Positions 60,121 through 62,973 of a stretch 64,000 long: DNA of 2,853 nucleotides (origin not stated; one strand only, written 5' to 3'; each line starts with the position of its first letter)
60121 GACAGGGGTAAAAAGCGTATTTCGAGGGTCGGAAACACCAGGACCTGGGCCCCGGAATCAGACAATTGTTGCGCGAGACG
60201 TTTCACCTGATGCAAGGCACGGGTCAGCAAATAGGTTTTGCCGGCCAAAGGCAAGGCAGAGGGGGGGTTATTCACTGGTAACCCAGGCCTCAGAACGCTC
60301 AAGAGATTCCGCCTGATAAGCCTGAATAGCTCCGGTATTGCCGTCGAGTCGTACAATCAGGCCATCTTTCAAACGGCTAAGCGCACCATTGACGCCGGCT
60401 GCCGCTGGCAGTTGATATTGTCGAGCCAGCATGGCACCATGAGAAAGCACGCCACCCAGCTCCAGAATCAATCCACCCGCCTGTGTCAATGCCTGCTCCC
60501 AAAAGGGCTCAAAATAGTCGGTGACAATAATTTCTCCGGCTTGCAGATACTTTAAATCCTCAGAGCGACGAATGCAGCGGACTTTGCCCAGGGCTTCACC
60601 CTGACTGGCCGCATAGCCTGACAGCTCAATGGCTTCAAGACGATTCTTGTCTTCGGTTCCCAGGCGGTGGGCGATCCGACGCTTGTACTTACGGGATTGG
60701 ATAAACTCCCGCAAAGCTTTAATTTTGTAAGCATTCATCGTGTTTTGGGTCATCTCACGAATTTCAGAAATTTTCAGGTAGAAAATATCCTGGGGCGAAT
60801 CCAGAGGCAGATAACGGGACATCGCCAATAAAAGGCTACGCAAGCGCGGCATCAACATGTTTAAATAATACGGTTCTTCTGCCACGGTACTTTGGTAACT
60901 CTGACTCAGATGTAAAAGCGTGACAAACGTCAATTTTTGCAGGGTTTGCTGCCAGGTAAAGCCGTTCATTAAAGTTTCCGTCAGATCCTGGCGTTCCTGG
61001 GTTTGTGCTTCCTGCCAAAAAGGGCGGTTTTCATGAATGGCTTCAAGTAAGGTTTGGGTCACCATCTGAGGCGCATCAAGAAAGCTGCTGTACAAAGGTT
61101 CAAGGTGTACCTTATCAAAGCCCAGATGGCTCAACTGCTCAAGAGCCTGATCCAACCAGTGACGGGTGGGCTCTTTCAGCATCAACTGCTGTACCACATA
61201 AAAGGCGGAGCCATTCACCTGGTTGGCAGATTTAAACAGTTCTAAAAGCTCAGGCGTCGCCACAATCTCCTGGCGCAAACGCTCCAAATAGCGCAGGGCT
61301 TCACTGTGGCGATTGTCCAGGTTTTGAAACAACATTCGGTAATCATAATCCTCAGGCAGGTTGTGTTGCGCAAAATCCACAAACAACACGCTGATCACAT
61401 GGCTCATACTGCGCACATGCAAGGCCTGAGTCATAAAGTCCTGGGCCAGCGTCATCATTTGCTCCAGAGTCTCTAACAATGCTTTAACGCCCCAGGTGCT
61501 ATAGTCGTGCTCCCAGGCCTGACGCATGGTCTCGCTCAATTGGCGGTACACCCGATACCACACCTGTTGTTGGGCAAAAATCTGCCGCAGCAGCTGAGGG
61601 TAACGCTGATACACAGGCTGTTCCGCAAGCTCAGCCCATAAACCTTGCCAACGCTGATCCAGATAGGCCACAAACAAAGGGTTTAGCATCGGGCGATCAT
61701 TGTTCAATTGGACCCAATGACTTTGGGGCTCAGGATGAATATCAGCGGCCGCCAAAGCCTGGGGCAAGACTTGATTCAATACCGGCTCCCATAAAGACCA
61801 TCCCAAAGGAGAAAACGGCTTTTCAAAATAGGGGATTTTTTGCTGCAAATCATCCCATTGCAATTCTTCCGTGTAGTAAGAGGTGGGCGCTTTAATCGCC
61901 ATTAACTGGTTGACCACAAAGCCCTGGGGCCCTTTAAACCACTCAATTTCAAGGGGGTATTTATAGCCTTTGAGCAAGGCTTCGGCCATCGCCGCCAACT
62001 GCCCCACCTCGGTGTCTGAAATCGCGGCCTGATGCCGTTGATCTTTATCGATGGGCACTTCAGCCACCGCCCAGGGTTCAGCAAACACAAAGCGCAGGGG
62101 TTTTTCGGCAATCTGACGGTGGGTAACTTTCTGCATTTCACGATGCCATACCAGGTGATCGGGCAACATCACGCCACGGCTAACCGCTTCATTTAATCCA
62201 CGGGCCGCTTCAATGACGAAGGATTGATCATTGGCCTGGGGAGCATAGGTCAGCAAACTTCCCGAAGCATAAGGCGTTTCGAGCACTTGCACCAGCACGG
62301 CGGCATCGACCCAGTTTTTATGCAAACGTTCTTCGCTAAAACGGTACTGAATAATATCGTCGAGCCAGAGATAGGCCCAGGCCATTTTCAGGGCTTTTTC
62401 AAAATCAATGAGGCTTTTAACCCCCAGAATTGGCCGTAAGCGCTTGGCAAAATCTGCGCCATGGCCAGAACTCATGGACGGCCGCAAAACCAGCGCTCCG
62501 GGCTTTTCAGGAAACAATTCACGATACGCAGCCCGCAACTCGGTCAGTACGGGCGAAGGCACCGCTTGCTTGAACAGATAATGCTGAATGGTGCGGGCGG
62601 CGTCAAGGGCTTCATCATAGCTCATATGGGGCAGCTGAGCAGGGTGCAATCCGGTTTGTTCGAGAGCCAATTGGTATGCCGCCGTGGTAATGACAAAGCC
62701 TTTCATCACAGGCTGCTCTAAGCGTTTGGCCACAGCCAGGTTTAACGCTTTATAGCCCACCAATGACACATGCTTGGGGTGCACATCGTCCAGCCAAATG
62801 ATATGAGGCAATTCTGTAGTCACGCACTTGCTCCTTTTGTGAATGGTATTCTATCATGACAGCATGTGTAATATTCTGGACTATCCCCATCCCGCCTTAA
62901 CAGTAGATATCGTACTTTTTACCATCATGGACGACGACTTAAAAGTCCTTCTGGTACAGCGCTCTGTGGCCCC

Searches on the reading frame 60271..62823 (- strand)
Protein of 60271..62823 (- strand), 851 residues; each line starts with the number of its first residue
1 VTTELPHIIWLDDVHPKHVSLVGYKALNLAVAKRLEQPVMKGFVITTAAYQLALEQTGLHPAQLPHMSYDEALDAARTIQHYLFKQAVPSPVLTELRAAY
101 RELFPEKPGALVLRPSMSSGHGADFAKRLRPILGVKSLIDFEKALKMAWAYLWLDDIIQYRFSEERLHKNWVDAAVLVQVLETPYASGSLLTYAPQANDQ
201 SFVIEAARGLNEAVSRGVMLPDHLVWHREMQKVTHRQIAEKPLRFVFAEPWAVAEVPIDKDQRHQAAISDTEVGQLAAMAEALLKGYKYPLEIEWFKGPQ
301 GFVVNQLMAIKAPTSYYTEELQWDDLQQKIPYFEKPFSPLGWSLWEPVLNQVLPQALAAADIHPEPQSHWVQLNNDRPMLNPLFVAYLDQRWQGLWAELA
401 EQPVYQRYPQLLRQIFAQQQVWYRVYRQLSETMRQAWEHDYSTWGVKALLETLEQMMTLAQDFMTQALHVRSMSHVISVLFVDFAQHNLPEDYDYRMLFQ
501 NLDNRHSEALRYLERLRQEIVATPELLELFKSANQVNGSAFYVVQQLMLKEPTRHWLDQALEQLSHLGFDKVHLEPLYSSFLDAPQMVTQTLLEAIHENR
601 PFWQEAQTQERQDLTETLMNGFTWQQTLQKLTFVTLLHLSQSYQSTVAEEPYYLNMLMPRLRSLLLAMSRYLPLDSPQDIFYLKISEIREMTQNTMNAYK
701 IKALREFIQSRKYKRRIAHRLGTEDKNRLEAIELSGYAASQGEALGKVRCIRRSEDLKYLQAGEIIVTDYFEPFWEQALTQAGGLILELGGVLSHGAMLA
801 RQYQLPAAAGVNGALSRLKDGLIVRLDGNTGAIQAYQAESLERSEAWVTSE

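Call 54: search_protein_families(library=pfam, proteins=[window:60271-62823:-], max_evalue=0.00001)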
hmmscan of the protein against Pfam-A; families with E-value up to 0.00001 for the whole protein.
window:60271-62823:- (851 aa): 2 families
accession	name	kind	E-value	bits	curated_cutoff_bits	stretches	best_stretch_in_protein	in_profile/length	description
PF01326.24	PPDK_N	-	3e-35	122.5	27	1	20-298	2-295/328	Pyruvate phosphate dikinase, AMP/ATP-binding domain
PF00391.29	PEP-utilizers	-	1.1e-15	57.4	23.1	1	761-831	2-72/72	PEP-utilising enzyme, mobile domain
